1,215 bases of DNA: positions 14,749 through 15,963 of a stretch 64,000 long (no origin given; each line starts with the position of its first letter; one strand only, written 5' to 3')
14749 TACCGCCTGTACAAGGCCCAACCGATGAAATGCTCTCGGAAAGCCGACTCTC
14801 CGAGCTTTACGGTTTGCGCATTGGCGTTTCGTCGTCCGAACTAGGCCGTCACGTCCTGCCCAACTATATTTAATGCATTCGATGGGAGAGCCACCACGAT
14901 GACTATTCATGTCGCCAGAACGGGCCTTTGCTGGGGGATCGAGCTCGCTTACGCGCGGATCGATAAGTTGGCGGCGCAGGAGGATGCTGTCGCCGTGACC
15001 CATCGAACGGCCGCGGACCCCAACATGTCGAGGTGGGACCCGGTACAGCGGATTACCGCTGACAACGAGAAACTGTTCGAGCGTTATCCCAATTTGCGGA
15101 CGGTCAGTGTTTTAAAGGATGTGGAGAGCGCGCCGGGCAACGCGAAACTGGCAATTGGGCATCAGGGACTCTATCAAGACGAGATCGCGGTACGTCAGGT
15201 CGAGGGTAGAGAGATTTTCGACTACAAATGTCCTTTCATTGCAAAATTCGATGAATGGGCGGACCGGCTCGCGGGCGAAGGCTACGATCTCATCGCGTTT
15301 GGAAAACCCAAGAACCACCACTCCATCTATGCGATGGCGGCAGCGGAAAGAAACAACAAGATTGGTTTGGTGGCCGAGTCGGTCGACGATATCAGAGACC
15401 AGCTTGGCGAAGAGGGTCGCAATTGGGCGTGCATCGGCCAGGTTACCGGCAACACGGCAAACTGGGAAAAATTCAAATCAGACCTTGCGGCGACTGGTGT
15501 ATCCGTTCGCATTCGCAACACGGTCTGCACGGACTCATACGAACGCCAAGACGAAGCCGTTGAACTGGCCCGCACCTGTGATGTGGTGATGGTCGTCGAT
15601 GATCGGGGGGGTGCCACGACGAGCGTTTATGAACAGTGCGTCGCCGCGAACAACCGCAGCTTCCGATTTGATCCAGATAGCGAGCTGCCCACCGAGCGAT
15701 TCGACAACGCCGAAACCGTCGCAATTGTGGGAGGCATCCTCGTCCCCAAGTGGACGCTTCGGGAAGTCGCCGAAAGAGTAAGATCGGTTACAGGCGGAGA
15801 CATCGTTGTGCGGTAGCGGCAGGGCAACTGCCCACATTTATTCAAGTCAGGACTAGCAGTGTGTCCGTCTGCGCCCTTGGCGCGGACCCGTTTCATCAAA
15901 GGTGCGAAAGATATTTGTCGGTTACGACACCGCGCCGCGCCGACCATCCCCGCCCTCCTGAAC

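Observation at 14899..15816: Divergent IspH/LytB-like Fe-S protein as last gene of a B12-riboswitch-controlled BtuFCD-like operon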

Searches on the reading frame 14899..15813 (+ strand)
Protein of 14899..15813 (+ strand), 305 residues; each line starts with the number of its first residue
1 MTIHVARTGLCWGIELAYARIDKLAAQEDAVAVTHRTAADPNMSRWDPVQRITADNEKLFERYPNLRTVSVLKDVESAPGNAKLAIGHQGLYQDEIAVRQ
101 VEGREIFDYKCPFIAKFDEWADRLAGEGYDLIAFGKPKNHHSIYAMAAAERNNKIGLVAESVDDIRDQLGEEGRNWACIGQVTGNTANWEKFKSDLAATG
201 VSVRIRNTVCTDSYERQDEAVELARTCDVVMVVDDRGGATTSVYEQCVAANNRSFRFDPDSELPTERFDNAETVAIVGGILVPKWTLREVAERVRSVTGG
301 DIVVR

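Call 3: search_protein_families(library=pfam, proteins=[window:14899-15813:+], max_evalue=1)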
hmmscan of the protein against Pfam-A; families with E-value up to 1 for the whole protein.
window:14899-15813:+ (305 aa): 1 family
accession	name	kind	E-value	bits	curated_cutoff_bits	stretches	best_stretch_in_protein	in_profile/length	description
PF02401.23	LYTB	-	9e-30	104.3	24.5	1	6-294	5-266/267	LytB protein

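Call 4: search_protein_families(library=ncbifam, proteins=[window:14899-15813:+], max_evalue=1)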
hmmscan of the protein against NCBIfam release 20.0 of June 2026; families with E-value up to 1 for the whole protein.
window:14899-15813:+ (305 aa): 8 families
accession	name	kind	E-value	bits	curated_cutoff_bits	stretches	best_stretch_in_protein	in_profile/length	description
NF000907.0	PRK00087.1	equivalog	4.7e-30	104.4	624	1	69-297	54-278/671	bifunctional 4-hydroxy-3-methylbut-2-enyl diphosphate reductase/30S ribosomal protein S1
NF002187.0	PRK01045.1-1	equivalog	1.6e-26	93.1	276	1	56-297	41-278/282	4-hydroxy-3-methylbut-2-enyl diphosphate reductase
TIGR00216.1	ispH_lytB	equivalog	7e-24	84.5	187.85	1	5-295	5-280/282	4-hydroxy-3-methylbut-2-enyl diphosphate reductase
NF009024.0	PRK12360.1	equivalog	7.6e-22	77.9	387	1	70-296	57-280/281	4-hydroxy-3-methylbut-2-enyl diphosphate reductase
NF002188.0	PRK01045.1-2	equivalog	5.2e-12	45.4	420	1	71-299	56-286/315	4-hydroxy-3-methylbut-2-enyl diphosphate reductase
NF002189.0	PRK01045.1-3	equivalog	2.9e-10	39.6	444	1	101-295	99-294/326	4-hydroxy-3-methylbut-2-enyl diphosphate reductase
NF002190.0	PRK01045.1-4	subfamily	1.2e-08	34.3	389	1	104-295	97-290/321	4-hydroxy-3-methylbut-2-enyl diphosphate reductase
NF009911.0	PRK13371.1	equivalog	0.00046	19.3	440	1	204-263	282-343/405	4-hydroxy-3-methylbut-2-enyl diphosphate reductase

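Call 5: search_solved_structures(query=window:14899-15813:+, max_evalue=10, show_alignments=3)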
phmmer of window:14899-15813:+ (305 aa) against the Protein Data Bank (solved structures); distinct sequences matched with E-value up to 10: 11.
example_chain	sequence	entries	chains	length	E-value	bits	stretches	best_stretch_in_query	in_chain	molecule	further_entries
3dnf_A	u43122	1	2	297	2e-19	73.2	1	89-303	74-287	4-hydroxy-3-methylbut-2-enyl diphosphate reductase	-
4h4c_A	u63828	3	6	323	5.5e-06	29.1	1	71-303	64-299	4-hydroxy-3-methylbut-2-enyl diphosphate reductase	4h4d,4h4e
3urk_A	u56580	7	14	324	5.5e-06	29.1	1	71-303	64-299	4-hydroxy-3-methylbut-2-enyl diphosphate reductase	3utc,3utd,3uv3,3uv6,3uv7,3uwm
3ke8_A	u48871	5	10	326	5.6e-06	29.1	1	71-303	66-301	4-hydroxy-3-methylbut-2-enyl diphosphate reductase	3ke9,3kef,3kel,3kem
4eb3_A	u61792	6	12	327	5.7e-06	29.1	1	71-303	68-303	4-hydroxy-3-methylbut-2-enyl diphosphate reductase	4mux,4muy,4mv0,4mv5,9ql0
3szu_A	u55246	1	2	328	5.7e-06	29.1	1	71-303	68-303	4-hydroxy-3-methylbut-2-enyl diphosphate reductase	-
3f7t_A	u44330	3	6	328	5.8e-06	29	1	71-303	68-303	4-hydroxy-3-methylbut-2-enyl diphosphate reductase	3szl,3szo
3zgl_A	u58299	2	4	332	6e-06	29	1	71-303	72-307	4-HYDROXY-3-METHYLBUT-2-ENYL DIPHOSPHATE REDUCTASE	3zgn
3t0f_A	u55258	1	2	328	6e-06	29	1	71-303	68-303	4-hydroxy-3-methylbut-2-enyl diphosphate reductase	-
3t0g_A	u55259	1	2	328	7.1e-06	28.7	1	71-303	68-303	4-hydroxy-3-methylbut-2-enyl diphosphate reductase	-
6raf_C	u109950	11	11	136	0.69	12.4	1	165-231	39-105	Anti-vesicular stomatitis virus N VHH | Nanobody Nb9F10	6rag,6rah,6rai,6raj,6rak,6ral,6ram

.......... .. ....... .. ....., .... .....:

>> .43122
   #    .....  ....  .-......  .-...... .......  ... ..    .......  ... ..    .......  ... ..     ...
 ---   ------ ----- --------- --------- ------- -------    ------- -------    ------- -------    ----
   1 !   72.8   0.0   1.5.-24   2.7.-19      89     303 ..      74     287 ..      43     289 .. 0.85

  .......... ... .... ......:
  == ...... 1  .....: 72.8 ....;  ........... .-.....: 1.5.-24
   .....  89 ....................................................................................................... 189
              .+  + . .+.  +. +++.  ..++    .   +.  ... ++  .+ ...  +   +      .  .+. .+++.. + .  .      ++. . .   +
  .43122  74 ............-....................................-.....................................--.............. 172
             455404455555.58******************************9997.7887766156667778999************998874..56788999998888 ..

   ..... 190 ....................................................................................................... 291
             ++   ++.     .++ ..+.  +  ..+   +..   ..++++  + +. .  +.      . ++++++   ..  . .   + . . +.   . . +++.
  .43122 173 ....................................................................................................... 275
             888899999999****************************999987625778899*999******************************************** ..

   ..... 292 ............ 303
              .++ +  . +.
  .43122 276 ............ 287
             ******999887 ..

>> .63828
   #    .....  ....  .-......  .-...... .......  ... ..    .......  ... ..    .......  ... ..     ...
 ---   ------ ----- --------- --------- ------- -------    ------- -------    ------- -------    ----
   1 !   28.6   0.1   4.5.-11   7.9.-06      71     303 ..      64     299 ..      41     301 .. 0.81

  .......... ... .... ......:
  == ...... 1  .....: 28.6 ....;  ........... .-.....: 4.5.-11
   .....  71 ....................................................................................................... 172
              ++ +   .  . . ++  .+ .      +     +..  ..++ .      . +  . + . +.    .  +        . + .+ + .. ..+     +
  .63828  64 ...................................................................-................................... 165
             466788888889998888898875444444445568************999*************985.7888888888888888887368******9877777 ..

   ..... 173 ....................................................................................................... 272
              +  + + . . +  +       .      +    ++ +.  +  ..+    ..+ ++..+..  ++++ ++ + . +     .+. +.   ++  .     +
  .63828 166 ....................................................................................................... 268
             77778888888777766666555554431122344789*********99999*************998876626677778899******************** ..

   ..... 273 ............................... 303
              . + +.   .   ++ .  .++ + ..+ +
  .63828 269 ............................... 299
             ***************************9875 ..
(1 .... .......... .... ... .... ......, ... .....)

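Call 6: find_homologous_proteins(query=window:14899-15813:+, max_evalue=0.00001)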
Query window:14899-15813:+ (305 aa): 110 proteins with E <= 0.00001 among 7572 candidates.
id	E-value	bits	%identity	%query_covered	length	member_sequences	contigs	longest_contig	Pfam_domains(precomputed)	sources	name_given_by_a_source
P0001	4.5e-203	691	100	100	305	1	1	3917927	PF02401.24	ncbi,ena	-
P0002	6.7e-152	523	74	99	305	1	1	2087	PF02401.24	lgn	-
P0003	9.1e-115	401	59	98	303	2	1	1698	PF02401.24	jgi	jgi:4-hydroxy-3-methylbut-2-enyl diphosphate reductase IspH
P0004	1.9e-94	334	51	97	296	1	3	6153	PF02401.24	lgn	-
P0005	2.0e-92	328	50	98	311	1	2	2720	PF02401.24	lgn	-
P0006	4.4e-92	327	52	97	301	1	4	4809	PF02401.24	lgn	-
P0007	5.1e-91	323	51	97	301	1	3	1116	PF02401.24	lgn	-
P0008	1.4e-90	322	53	96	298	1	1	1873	PF02401.24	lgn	-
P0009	3.0e-89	317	52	97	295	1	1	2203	PF02401.24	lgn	-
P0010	1.5e-88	315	50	97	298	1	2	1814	PF02401.24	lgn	-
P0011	7.5e-88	313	48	97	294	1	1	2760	PF02401.24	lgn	-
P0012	8.0e-88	313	50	97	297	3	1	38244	PF02401.24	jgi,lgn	jgi:4-hydroxy-3-methylbut-2-enyl diphosphate reductase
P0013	2.5e-87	311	49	97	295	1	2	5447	PF02401.24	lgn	-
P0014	1.3e-86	309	50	97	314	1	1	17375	PF02401.24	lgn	-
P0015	1.9e-85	305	48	97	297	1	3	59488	PF02401.24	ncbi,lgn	-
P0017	1.4e-83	299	50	97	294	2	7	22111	PF02401.24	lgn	-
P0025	2.8e-68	248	41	97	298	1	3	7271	PF02401.24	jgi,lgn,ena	-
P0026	2.9e-68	248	50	74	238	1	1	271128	PF02401.24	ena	-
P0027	1.6e-64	236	43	98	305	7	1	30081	PF02401.24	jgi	jgi:4-hydroxy-3-methylbut-2-enyl diphosphate reductase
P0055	6.4e-53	198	37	97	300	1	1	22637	PF02401.24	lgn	-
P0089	1.1e-47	181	36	97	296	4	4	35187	PF02401.24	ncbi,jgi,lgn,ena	-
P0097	4.0e-46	176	37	97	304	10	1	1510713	PF02401.24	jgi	jgi:4-hydroxy-3-methylbut-2-enyl diphosphate reductase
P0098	5.3e-46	175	33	98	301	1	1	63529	PF02401.24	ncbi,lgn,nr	ncbi:hypothetical protein HY522_02860 [bacterium]|nr:hypothetical protein [bacterium]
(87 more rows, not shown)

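Call 8: find_encoding_contigs(protein=P0001, flank=10000, max_places=2)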
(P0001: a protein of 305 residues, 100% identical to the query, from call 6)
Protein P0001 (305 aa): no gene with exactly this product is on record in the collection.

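Call 9: find_encoding_contigs(protein=P0015, flank=8000, max_places=3)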
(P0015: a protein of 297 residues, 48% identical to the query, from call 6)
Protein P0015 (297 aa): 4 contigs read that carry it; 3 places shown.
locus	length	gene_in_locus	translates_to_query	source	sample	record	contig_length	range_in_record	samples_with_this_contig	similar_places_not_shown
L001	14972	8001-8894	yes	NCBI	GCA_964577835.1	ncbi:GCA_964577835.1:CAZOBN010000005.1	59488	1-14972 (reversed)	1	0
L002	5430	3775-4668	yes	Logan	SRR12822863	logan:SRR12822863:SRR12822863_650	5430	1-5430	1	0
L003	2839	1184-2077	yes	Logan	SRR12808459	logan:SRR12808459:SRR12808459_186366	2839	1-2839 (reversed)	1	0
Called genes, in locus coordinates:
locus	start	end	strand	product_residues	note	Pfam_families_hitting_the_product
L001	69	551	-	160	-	PF02661:Fic (weak)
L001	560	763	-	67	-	-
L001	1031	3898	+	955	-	PF02743:dCache_1, PF22588:dCache_1_like, PF01590:GAF, PF13185:GAF_2, PF00989:PAS, PF08448:PAS_4, PF00512:HisKA, PF02518:HATPase_c, +1 more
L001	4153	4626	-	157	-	PF12844:HTH_19 (faint), PF13384:HTH_23 (faint), PF13560:HTH_31 (faint), PF01381:HTH_3 (weak)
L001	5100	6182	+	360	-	PF01497:Peripla_BP_2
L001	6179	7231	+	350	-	PF01032:FecCD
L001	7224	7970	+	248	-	PF00005:ABC_tran, PF13304:AAA_21 (faint)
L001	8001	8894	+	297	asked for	PF02401:LYTB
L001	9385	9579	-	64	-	-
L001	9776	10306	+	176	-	-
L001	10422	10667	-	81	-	-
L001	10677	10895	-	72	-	PF00072:Response_reg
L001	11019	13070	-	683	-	PF13493:DUF4118, PF00989:PAS, PF08448:PAS_4, PF13188:PAS_8, PF13426:PAS_9, PF00512:HisKA, PF02518:HATPase_c, PF00072:Response_reg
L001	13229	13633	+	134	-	PF00072:Response_reg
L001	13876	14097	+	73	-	-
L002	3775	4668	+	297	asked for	PF02401:LYTB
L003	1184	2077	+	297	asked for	PF02401:LYTB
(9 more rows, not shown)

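Call 10: find_encoding_contigs(protein=P0097, flank=8000, max_places=3)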
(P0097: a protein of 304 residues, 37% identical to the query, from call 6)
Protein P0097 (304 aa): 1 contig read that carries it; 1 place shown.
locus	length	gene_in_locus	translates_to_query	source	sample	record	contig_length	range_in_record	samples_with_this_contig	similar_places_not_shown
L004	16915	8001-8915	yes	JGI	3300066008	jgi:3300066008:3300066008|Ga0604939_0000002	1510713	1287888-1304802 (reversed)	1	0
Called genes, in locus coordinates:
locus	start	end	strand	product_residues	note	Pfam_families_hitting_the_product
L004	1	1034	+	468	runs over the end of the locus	-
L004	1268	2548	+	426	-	-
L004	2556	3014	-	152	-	PF01592:NifU_N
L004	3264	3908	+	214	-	PF01227:GTP_cyclohydroI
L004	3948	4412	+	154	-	PF01502:PRA-CH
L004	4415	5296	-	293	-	PF03328:HpcH_HpaI, PF15617:C-C_Bond_Lyase (weak)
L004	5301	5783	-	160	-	PF19315:MC_hydratase, PF01575:MaoC_dehydratas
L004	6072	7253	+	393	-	PF10098:DUF2336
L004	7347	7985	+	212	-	-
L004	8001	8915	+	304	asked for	PF02401:LYTB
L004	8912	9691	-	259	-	PF01513:NAD_kinase (weak), PF20143:NAD_kinase_C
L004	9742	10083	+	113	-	PF03091:CutA1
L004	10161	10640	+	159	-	PF03652:RuvX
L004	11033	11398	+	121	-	-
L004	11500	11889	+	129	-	PF01906:YbjQ_1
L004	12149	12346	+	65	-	PF00584:SecE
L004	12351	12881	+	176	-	PF02357:NusG, PF00467:KOW (weak)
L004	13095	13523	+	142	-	PF03946:Ribosomal_L11_N, PF00298:Ribosomal_L11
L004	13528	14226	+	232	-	PF00687:Ribosomal_L1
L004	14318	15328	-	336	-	PF03401:TctC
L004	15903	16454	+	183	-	PF00466:Ribosomal_L10, PF27436:RL10_C (faint)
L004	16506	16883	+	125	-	PF16320:Ribosomal_L12_N, PF00542:Ribosomal_L12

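Call 18: find_related_loci(query=A3, collection=genome_contigs, flank=8000)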
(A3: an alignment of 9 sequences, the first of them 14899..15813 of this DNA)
Query A3 (305 aa) in genome_contigs; peptide patterns used: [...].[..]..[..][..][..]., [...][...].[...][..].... (x = any residue, [..] = any of these).
31 stretches matched a pattern; 2 encode a relative of the query (tblastn E <= 1e-3); 2 distinct loci.
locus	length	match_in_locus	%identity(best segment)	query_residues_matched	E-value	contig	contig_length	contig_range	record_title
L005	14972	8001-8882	48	1-297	9e-82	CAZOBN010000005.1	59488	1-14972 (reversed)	MAG TPA_asm: uncultured Rhizobiaceae bacterium isolate SRP287051_co2_143 genome assembly, contig: NODE_1167_length_59488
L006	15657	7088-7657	55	105-296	1e-68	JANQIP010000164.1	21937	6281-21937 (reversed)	MAG: Xanthobacteraceae bacterium isolate PL24a_bin.59 k99_8610994, whole genome shotgun sequence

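Call 19: find_encoding_contigs(protein=P0012, flank=8000, max_places=2)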
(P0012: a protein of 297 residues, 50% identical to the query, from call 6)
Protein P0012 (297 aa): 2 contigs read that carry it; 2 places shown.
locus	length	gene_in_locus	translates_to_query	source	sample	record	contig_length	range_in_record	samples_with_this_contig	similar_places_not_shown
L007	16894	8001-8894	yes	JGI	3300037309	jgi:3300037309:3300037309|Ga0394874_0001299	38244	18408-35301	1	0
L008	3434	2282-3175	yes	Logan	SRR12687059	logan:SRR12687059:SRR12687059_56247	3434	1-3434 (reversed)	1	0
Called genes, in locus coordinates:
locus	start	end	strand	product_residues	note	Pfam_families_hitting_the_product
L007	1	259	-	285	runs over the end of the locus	-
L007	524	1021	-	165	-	PF01292:Ni_hydr_CYTB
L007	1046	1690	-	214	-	PF01794:Ferric_reduct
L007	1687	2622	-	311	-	PF00903:Glyoxalase (weak)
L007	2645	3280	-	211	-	PF13564:DoxX_2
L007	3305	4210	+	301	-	PF00126:HTH_1, PF03466:LysR_substrate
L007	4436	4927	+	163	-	PF07366:SnoaL, PF12680:SnoaL_2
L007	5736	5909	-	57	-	-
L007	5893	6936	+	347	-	PF01032:FecCD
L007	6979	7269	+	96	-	PF01032:FecCD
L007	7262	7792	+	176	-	PF00005:ABC_tran, PF13304:AAA_21 (faint)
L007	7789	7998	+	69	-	-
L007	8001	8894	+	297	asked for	PF02401:LYTB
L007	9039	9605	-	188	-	-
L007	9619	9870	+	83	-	PF11149:DUF2924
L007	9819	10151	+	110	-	PF00239:Resolvase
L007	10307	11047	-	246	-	PF13276:HTH_21, PF00665:rve, PF13683:rve_3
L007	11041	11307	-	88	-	PF01527:HTH_Tnp_1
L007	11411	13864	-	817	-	PF00890:FAD_binding_2, PF01266:DAO, PF07992:Pyr_redox_2 (faint), PF13738:Pyr_redox_3 (faint), PF16350:FAO_M, PF01571:GCV_T, PF08669:GCV_T_C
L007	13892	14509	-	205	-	PF13744:HTH_37 (weak), PF13560:HTH_31, PF01381:HTH_3, PF13443:HTH_26 (weak), PF07883:Cupin_2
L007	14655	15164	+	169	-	PF12973:Cupin_7, PF14499:DUF4437 (weak)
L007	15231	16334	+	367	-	PF01547:SBP_bac_1, PF13416:SBP_bac_8, PF13343:SBP_bac_6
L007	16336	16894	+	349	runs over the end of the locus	PF00005:ABC_tran, PF13304:AAA_21 (weak), PF08402:TOBE_2 (weak)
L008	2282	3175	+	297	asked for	PF02401:LYTB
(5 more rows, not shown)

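Call 20: find_encoding_contigs(protein=P0017, flank=8000, max_places=2)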
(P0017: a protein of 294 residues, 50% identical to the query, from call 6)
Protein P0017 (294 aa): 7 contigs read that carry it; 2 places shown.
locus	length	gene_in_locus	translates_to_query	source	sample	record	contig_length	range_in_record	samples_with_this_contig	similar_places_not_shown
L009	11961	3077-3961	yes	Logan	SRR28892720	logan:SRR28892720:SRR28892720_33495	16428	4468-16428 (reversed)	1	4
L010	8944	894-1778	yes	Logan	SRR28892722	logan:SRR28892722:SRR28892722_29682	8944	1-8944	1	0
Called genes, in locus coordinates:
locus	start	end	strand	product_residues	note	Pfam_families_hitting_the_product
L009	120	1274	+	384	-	PF01497:Peripla_BP_2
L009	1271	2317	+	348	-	PF01032:FecCD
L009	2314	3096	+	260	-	PF00005:ABC_tran, PF02463:SMC_N (weak), PF13304:AAA_21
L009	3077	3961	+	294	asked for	PF02401:LYTB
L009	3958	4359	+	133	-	PF07845:DUF1636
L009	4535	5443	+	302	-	PF00126:HTH_1, PF03466:LysR_substrate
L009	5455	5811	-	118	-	PF01042:Ribonuc_L-PSP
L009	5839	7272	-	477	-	PF00890:FAD_binding_2 (weak), PF03486:HI0933_like (weak), PF07992:Pyr_redox_2, PF12831:FAD_oxidored, PF13450:NAD_binding_8, PF04324:Fer2_BFD, PF17806:SO_alpha_A3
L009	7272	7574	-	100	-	PF13510:Fer2_4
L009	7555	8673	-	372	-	PF01266:DAO, PF07992:Pyr_redox_2 (faint)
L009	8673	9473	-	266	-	PF00528:BPD_transp_1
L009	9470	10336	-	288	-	PF00528:BPD_transp_1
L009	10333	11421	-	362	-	PF00005:ABC_tran, PF13304:AAA_21 (faint), PF08402:TOBE_2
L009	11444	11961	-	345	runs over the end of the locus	PF13531:SBP_bac_11, PF01547:SBP_bac_1, PF13416:SBP_bac_8, PF13343:SBP_bac_6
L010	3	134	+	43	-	?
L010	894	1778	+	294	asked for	PF02401:LYTB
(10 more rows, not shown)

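Call 21: find_encoding_contigs(protein=P0027, flank=8000, max_places=2)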
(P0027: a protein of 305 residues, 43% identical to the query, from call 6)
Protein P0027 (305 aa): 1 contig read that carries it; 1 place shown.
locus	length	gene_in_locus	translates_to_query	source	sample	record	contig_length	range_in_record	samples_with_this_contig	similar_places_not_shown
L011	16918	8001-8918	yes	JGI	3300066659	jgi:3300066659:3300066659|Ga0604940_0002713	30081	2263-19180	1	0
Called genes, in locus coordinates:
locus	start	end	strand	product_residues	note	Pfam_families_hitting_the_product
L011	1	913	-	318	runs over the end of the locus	PF00126:HTH_1, PF03466:LysR_substrate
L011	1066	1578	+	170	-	PF01613:Flavin_Reduct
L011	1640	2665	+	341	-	PF00296:Bac_luciferase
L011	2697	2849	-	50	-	PF13561:adh_short_C2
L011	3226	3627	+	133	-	PF00903:Glyoxalase, PF12681:Glyoxalase_2 (weak)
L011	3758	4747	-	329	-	PF03401:TctC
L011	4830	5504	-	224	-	PF02979:NHase_alpha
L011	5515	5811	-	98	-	PF02211:NHase_beta_C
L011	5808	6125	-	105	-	PF21006:NHase_beta_N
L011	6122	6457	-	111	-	PF21006:NHase_beta_N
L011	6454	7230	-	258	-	PF21006:NHase_beta_N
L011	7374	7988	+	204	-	-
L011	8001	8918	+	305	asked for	PF02401:LYTB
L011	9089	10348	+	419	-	PF13379:NMT1_2 (weak)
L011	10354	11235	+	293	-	PF00528:BPD_transp_1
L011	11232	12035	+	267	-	PF00005:ABC_tran, PF13304:AAA_21 (weak)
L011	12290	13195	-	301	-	PF01522:Polysacc_deac_1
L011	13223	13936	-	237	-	PF00857:Isochorismatase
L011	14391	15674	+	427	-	PF00557:Peptidase_M24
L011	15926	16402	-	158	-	-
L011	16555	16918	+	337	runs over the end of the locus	PF00532:Peripla_BP_1, PF13377:Peripla_BP_3 (faint), PF13407:Peripla_BP_4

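Call 22: find_encoding_contigs(protein=P0089, flank=8000, max_places=2)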
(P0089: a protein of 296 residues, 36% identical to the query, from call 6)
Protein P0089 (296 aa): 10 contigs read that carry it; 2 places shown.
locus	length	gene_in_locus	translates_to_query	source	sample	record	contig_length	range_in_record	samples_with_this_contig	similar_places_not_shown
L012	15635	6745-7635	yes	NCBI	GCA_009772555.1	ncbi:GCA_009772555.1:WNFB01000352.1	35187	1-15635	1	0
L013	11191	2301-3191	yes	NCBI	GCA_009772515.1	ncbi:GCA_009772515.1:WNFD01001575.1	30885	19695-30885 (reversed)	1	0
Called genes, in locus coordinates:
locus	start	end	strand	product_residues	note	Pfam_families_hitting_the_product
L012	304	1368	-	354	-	PF01312:Bac_export_2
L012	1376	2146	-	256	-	PF01311:Bac_export_1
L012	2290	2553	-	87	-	PF01313:Bac_export_3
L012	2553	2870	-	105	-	PF02049:FliE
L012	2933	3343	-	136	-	PF00460:Flg_bb_rod (weak), PF06429:Flg_bbr_C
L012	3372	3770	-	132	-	-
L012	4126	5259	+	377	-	PF04347:FliO (weak)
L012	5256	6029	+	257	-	PF00813:FliP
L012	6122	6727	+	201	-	-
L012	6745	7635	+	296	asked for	PF02401:LYTB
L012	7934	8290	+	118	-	PF01242:PTPS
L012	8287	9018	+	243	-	PF04055:Radical_SAM (weak)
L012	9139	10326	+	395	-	PF00561:Abhydrolase_1, PF12146:Hydrolase_4 (weak)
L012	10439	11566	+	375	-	PF00561:Abhydrolase_1, PF12146:Hydrolase_4, PF12697:Abhydrolase_6, PF01738:DLH (weak)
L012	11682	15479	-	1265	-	PF12895:ANAPC3 (faint)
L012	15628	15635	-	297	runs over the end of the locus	-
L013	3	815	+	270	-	?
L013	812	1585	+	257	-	PF00813:FliP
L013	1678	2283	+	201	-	-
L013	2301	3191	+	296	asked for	PF02401:LYTB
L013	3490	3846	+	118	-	PF01242:PTPS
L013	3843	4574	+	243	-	PF04055:Radical_SAM (weak)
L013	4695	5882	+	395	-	PF00561:Abhydrolase_1, PF12146:Hydrolase_4 (weak)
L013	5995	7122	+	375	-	PF00561:Abhydrolase_1, PF12146:Hydrolase_4, PF12697:Abhydrolase_6, PF01738:DLH (weak)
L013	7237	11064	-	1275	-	-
